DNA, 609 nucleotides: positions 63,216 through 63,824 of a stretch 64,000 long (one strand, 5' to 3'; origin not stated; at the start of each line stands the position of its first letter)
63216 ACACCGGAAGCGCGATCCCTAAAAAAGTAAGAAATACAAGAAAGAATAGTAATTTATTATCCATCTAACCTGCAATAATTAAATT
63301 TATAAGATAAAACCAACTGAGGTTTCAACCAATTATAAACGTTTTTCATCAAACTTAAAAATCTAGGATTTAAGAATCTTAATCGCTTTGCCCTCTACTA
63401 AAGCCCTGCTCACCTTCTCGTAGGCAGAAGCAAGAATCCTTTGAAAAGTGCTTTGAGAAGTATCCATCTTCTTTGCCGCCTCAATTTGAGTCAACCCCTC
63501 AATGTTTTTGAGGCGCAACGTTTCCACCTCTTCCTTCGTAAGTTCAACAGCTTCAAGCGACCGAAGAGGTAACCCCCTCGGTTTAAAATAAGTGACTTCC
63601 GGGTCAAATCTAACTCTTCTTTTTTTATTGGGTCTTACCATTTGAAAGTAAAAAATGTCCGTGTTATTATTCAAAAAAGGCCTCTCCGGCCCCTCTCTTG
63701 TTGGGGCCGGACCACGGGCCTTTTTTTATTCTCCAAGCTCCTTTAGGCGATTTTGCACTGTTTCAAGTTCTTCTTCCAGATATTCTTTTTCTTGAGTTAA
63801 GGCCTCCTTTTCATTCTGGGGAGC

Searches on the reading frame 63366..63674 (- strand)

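Call 49: search_protein_families(library=pfam, proteins=[window:63366-63674:-], max_evalue=0.00001)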
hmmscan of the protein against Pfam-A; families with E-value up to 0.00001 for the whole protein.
window:63366-63674:- (103 aa): 1 family
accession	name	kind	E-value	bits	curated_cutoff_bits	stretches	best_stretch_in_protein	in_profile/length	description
PF02001.22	DUF134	-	4.9e-18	65.9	27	1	12-99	4-89/98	Protein of unknown function DUF134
